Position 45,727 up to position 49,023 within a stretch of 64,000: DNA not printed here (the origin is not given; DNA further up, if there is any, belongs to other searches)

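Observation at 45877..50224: TIR / sugar-binding PBP / HAD phosphatase / PfkB kinase in one 998-aa protein, co-transcribed with rpiB and a ROK kinase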

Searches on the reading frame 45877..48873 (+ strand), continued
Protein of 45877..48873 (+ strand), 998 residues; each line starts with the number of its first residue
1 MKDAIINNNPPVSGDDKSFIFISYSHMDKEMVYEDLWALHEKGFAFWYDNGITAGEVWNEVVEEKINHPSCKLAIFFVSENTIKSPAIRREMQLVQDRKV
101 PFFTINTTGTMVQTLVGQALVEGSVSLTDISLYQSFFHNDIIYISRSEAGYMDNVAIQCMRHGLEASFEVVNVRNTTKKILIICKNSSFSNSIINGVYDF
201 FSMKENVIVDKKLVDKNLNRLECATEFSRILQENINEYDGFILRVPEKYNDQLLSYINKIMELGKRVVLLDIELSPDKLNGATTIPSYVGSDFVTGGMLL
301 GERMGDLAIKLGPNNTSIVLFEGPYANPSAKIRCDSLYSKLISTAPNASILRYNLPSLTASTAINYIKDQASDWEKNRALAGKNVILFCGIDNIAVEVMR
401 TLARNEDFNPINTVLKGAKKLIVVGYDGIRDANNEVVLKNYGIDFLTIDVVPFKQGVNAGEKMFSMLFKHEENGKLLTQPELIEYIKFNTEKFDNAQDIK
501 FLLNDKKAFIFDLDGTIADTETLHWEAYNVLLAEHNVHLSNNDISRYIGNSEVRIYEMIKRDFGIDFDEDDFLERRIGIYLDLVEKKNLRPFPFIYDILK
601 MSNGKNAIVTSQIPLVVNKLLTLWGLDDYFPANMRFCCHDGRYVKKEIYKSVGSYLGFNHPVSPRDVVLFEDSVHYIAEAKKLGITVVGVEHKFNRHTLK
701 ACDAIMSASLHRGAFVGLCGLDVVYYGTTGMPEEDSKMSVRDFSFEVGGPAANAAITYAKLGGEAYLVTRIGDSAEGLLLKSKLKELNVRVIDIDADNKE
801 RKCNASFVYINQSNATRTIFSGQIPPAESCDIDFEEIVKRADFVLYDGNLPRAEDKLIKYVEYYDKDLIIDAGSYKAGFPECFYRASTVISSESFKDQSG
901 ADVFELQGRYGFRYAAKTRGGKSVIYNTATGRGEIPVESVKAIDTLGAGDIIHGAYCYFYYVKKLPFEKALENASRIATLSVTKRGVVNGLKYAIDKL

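Call 32: find_encoding_contigs(protein=P0013, flank=10000, max_places=2)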
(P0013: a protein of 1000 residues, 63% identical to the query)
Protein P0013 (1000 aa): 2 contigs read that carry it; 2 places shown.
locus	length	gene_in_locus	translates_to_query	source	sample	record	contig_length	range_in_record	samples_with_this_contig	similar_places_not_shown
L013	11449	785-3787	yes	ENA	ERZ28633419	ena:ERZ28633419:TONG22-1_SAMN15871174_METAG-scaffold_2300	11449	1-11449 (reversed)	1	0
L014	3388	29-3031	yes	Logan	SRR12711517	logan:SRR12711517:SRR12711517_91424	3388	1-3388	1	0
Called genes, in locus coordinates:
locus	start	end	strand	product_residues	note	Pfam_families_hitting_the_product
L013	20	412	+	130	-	-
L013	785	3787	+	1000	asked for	PF13676:TIR_2, PF13419:HAD_2, PF00294:PfkB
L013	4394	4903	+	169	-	PF13306:LRR_5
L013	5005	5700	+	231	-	-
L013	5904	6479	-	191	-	-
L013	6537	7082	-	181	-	-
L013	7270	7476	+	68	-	PF13560:HTH_31, PF01381:HTH_3, PF12844:HTH_19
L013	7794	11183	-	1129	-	PF13306:LRR_5, PF05725:FNIP (faint), PF13855:LRR_8 (faint), PF13306:LRR_5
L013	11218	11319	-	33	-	-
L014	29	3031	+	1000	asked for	PF13676:TIR_2, PF13419:HAD_2, PF00294:PfkB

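Call 33: predict_structure(alignment_id=A1)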
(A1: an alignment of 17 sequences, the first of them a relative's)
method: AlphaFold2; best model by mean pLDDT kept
length: 998 residues; sequences in the alignment: 17
mean_pLDDT: 81.8   pTM: 0.53
mean pLDDT of the five models: 81.8, 80.8, 76.2, 72.2, 72.2
residues with pLDDT >= 90: 256; 70-90: 595; 50-70: 126; < 50: 21
segments of 3 or more residues with pLDDT < 50: 1-6, 169-175, 454-456
pLDDT, mean of each block of 10 residues (from residue 1): 49 82 91 90 88 82 89 92 90 89 88 86 83 80 81 89 71 57 75 69 83 80 86 91 79 86 86 68 74 78 84 84 73 87 86 84 89 84 84 77 69 75 73 50 67 53 79 67 62 79 85 89 89 89 76 87 91 91 89 90 88 89 93 90 88 87 84 86 85 78 81 89 83 64 80 93 89 80 85 74 78 80 55 76 89 83 90 69 89 81 88 86 85 88 85 95 93 93 90 86
secondary structure, 60 per line:
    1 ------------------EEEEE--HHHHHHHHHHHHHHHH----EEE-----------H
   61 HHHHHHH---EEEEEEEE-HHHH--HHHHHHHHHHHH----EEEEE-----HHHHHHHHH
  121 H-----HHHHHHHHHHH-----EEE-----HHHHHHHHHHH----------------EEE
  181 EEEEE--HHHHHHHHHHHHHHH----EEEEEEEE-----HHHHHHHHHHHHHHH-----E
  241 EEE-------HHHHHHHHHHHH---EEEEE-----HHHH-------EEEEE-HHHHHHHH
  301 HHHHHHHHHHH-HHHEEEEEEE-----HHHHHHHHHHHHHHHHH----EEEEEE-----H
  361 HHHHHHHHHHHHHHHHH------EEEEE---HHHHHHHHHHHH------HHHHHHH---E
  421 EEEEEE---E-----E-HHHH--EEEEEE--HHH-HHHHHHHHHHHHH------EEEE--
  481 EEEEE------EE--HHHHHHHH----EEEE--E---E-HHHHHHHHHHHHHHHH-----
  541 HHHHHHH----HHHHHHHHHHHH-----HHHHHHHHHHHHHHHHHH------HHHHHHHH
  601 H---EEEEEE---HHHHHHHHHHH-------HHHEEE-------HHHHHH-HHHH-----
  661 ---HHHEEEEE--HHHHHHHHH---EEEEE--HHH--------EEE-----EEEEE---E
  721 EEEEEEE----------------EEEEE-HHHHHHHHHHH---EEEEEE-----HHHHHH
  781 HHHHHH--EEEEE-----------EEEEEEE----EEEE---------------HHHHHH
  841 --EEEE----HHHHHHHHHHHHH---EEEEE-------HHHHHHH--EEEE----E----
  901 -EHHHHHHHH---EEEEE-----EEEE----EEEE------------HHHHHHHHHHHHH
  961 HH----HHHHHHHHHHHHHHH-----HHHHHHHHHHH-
elements in order (helices of 4 or more, strands of 3 or more residues): E19-23 H26-41 E46-48 H60-67 E71-78 H80-83 H86-97 E102-106 H112-121 H127-137 E143-145 H151-161 E178-185 H188-202 E207-214 H220-234 E240-243 H251-262 E266-270 H276-279 E287-291 H293-311 E316-322 H328-344 E349-354 H360-377 E384-388 H392-403 H410-416 E420-426 H438-441 E444-449 H456-468 E475-478 E481-485 H496-503 E508-511 H520-535 H541-547 H552-563 H569-586 H593-601 E605-610 H614-624 E635-637 H645-650 H652-655 E667-671 H674-682 E686-690 E704-706 E712-716 E720-727 E744-748 H750-760 E764-769 H775-786 E789-793 E805-811 E816-819 H835-840 E843-846 H851-863 E867-871 H879-885 E888-891 H903-910 E914-918 E924-927 E932-935 H948-962 H967-981 H987-997
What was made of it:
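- The full-length model has pTM 0.53, so the inter-domain geometry that would support allosteric gating is not established (call 33).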

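Call 34: search_protein_representatives(alignment_id=A1)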
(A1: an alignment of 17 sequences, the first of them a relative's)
Query: 17 sequences, 1000 profile positions. Proteins with E-value up to 0.001 (for the whole library): 24922; up to 1e-10: 6370; up to 1e-30: 351. The best 150 are listed.
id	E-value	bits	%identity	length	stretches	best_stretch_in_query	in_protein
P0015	0.0e+00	1794.7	-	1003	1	2-999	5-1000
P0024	0.0e+00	1114.2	-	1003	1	3-999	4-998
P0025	1.7e-283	959.8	-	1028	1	7-988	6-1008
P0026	7.9e-237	805.3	-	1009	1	8-992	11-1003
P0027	8.0e-235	798.7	-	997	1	9-990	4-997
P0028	1.8e-230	784.3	-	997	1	6-991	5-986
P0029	9.9e-230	781.8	-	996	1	8-992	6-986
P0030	5.2e-220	749.6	-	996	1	12-989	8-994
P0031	7.1e-216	736.0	-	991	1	9-987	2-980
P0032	4.1e-214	730.1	-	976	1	8-979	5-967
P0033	9.9e-206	702.4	-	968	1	2-977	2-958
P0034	5.3e-188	643.7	-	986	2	171-990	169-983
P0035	6.0e-160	550.8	-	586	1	413-982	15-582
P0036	6.5e-133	461.3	-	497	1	497-999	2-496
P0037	2.6e-125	436.1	-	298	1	716-997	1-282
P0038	7.8e-118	411.4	-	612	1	174-707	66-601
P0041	4.6e-101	355.9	-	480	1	497-994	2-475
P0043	3.2e-87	310.0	-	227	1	490-707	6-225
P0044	2.2e-83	297.4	-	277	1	713-987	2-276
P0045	3.1e-83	296.9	-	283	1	712-998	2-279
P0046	5.4e-81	289.5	-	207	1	503-707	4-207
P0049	8.6e-72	259.0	-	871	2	146-485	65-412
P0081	3.6e-52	194.0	-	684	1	709-986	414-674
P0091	1.0e-49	185.9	-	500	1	6-185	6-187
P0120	4.6e-45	170.5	-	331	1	175-485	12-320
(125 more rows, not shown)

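Call 39: fold_search(model_id=the predicted structure, library=pdb)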
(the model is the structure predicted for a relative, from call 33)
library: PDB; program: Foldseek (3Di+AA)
matches with E <= 10: 1743; with E <= 0.001: 608
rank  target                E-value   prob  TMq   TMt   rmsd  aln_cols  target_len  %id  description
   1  7ag6_B                9.3e-18  1.00  0.25  0.80   3.2       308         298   22  Crystal structure of SF kinase YihV from E. coli in complex with sulfofructose (SF), ADP-Mg (released 2021-04-14)
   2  7agk_B                2.6e-17  1.00  0.25  0.80   3.3       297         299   24  Crystal structure of E. coli SF kinase (YihV) in complex with product sulfofructose phosphate (SFP) (released 2021-04-14)
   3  7ag6_A                2.7e-17  1.00  0.26  0.81   3.3       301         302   22  Crystal structure of SF kinase YihV from E. coli in complex with sulfofructose (SF), ADP-Mg (released 2021-04-14)
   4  7agh_A                4.2e-17  1.00  0.25  0.80   3.4       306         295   22  Crystal structure of SF kinase YihV from E. coli in complex with AMPPNP-Mg (released 2021-04-14)
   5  7agh_B                7.5e-17  1.00  0.26  0.81   3.6       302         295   24  Crystal structure of SF kinase YihV from E. coli in complex with AMPPNP-Mg (released 2021-04-14)
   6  7agh_C                9.1e-17  1.00  0.25  0.77   4.0       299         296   23  Crystal structure of SF kinase YihV from E. coli in complex with AMPPNP-Mg (released 2021-04-14)
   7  7agk_C                1.6e-16  1.00  0.25  0.77   3.5       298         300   24  Crystal structure of E. coli SF kinase (YihV) in complex with product sulfofructose phosphate (SFP) (released 2021-04-14)
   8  7agk_D                2.7e-16  1.00  0.25  0.77   3.8       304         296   23  Crystal structure of E. coli SF kinase (YihV) in complex with product sulfofructose phosphate (SFP) (released 2021-04-14)
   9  3pl2_D                3.7e-15  1.00  0.25  0.76   3.9       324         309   20  Crystal structure of a 5-keto-2-deoxygluconokinase (NCgl0155, Cgl0158) from Corynebacterium glutamicum ATCC 13032 KITA (released 2010-11-24)
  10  2rbc                  3.9e-15  1.00  0.25  0.78   3.4       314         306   20  Crystal structure of a putative ribokinase from Agrobacterium tumefaciens (released 2007-11-13)
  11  5c3y_D                7.3e-15  1.00  0.25  0.74   4.1       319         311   19  Structure of human ribokinase crystallized with AMPPNP (released 2016-06-15)
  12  5bye_A                1.1e-14  1.00  0.26  0.76   3.8       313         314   20  Crystal structure of human ribokinase in P212121 spacegroup (released 2016-06-15)
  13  9cwu_B                1.1e-14  1.00  0.25  0.76   4.2       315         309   20  Crystal structure of human ribokinase in complex with K+ (released 2025-08-06)
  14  5c40_A                1.1e-14  1.00  0.25  0.75   4.1       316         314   19  Crystal structure of human ribokinase in complex with AMPPCP in P21 spacegroup (released 2016-06-15)
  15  5byc_A                1.3e-14  1.00  0.25  0.73   4.1       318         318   20  Crystal structure of human ribokinase in C2 spacegroup (released 2016-06-15)
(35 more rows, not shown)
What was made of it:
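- On PfkB carbohydrate kinase family: The fold matches YihV and ribokinases (call 39).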

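Call 40: find_encoding_contigs(protein=P0036, flank=8000, max_places=3)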
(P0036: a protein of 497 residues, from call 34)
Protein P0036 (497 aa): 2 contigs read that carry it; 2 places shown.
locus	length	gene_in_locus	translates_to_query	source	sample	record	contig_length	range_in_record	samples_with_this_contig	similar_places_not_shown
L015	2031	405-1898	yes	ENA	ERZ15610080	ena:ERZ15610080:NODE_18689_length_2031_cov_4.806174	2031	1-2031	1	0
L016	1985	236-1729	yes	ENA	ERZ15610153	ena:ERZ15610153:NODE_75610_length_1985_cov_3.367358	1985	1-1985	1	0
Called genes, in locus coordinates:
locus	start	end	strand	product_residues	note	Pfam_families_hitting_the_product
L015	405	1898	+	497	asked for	PF00702:Hydrolase, PF13419:HAD_2, PF00294:PfkB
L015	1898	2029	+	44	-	?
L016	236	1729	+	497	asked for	PF00702:Hydrolase, PF13419:HAD_2, PF00294:PfkB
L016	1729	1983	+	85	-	?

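Call 41: find_encoding_contigs(protein=P0091, flank=8000, max_places=3)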
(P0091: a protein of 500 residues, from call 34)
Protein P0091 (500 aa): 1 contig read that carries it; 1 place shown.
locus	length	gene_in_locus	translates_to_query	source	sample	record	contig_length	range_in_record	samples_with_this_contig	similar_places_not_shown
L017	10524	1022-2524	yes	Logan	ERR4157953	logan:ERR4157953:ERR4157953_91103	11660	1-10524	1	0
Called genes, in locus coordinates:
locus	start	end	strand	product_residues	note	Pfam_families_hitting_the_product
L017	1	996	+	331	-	?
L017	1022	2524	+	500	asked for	PF13676:TIR_2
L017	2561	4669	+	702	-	PF02026:RyR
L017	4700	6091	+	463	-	PF13489:Methyltransf_23 (weak), PF13847:Methyltransf_31, PF08241:Methyltransf_11, PF08242:Methyltransf_12, PF13649:Methyltransf_25 (weak)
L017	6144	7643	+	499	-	PF01582:TIR (weak), PF08937:ThsB_TIR (weak), PF13676:TIR_2, PF07883:Cupin_2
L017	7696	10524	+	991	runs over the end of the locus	PF01582:TIR (weak), PF13676:TIR_2, PF24883:NPHP3_N, PF13424:TPR_12 (weak), PF07719:TPR_2 (faint), PF13176:TPR_7 (faint)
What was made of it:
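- The closest non-family TIR lies in a multi-TIR array (call 41).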

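Call 47: find_related_loci(query=A2, collection=metagenome_contigs, flank=10000)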
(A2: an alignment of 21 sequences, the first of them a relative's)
Query A2 (998 aa) in metagenome_contigs; peptide patterns used: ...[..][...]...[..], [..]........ (x = any residue, [..] = any of these).
600 stretches matched a pattern (row limit reached: there are more); 477 encode a relative of the query (tblastn E <= 1e-3); the best 80 are kept; 80 distinct loci.
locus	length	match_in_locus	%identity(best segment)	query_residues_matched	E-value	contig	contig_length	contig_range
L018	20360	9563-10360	39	712-979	7e-48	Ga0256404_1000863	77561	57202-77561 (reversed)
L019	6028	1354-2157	38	703-986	3e-40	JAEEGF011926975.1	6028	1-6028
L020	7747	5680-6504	36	712-986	2e-37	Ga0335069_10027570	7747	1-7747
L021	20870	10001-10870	35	710-991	9e-37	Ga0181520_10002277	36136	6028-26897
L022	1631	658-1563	35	689-987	7e-38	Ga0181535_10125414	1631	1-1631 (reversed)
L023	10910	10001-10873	34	695-987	1e-35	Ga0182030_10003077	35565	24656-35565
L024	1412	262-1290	33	665-994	3e-36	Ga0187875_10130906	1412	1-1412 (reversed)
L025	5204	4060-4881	36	713-986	6e-35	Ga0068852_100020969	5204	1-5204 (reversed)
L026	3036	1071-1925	33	712-994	1e-33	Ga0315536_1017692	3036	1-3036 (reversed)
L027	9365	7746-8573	32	707-981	2e-33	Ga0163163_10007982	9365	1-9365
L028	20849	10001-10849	33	712-993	2e-32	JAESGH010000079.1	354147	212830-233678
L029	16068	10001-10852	33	715-987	3e-32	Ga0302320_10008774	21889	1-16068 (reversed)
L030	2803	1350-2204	34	715-987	4e-32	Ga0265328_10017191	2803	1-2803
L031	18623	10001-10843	33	715-987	8e-32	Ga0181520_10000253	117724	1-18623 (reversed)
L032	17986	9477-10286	32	710-979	2e-31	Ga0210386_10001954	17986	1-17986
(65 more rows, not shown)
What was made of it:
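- Tried and rejected: Metagenome scan for more contexts (call 47).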

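Call 48: find_encoding_contigs(protein=P0026, flank=8000, max_places=2)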
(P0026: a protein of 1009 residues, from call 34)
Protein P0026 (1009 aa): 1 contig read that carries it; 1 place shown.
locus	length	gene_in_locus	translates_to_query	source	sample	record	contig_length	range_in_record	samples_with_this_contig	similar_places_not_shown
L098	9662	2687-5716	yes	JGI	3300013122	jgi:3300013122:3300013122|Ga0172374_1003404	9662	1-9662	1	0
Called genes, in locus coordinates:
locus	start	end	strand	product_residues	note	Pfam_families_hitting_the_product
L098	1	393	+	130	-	?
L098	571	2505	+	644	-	PF00884:Sulfatase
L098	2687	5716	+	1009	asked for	PF13676:TIR_2, PF00702:Hydrolase (weak), PF12710:HAD (faint), PF13419:HAD_2, PF00294:PfkB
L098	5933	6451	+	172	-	-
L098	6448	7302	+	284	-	-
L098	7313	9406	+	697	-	-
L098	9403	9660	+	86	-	?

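Call 49: find_encoding_contigs(protein=P0030, flank=8000, max_places=2)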
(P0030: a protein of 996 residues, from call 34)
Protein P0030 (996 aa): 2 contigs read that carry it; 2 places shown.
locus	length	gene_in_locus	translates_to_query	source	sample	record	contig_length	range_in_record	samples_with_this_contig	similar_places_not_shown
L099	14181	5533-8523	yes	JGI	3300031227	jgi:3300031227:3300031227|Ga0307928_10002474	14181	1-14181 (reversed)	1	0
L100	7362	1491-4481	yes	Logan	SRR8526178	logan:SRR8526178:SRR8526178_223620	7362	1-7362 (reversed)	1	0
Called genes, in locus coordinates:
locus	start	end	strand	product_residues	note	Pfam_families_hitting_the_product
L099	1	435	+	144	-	?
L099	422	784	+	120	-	PF25160:LdpA_Fe-S-bd (weak), PF12797:Fer4_2, PF12837:Fer4_6, PF13237:Fer4_10, PF00037:Fer4, PF14697:Fer4_21, PF12838:Fer4_7, PF13187:Fer4_9, +5 more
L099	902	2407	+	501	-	PF03176:MMPL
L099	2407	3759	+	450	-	PF12349:Sterol-sensing (faint), PF03176:MMPL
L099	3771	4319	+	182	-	PF00440:TetR_N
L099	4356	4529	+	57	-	-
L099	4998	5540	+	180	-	PF12464:Mac (weak), PF21711:DCTN5 (faint), PF25084:LbH_EIF2B (faint), PF25087:GMPPB_C (faint), PF00132:Hexapep, PF14602:Hexapep_2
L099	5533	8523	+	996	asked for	PF13676:TIR_2, PF00702:Hydrolase (weak), PF13419:HAD_2, PF00294:PfkB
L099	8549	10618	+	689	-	-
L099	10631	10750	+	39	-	-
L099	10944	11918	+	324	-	PF01118:Semialdhyde_dh, PF02774:Semialdhyde_dhC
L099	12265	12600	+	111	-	-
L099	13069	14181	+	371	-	?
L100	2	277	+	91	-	?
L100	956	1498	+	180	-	PF12464:Mac (weak), PF21711:DCTN5 (faint), PF25084:LbH_EIF2B (faint), PF25087:GMPPB_C (faint), PF00132:Hexapep, PF14602:Hexapep_2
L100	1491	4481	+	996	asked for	PF13676:TIR_2, PF00702:Hydrolase (weak), PF13419:HAD_2, PF00294:PfkB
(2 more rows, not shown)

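Call 50: find_encoding_contigs(protein=P0028, flank=8000, max_places=2)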
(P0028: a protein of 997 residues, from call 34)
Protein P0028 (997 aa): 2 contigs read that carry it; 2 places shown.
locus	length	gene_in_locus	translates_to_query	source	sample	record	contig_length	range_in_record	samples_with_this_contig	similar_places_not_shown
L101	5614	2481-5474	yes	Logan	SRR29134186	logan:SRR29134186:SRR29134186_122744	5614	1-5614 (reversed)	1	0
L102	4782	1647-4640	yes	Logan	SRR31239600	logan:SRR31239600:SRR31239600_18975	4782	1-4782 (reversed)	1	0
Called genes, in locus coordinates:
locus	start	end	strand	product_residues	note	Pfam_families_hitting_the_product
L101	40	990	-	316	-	PF13793:Pribosyltran_N, PF00156:Pribosyltran, PF14572:Pribosyl_synth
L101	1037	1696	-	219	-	PF03193:RsgA_GTPase (faint), PF01926:MMR_HSR1, PF02421:FeoB_N (weak)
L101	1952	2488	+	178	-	PF12464:Mac (weak), PF25087:GMPPB_C (faint), PF00132:Hexapep, PF14602:Hexapep_2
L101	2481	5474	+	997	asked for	PF13676:TIR_2, PF00702:Hydrolase (faint), PF13419:HAD_2, PF00294:PfkB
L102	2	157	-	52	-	?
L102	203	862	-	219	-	PF03193:RsgA_GTPase (faint), PF01926:MMR_HSR1, PF02421:FeoB_N (weak)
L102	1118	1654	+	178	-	PF12464:Mac (weak), PF25087:GMPPB_C (faint), PF00132:Hexapep, PF14602:Hexapep_2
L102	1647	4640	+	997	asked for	PF13676:TIR_2, PF00702:Hydrolase (faint), PF13419:HAD_2, PF00294:PfkB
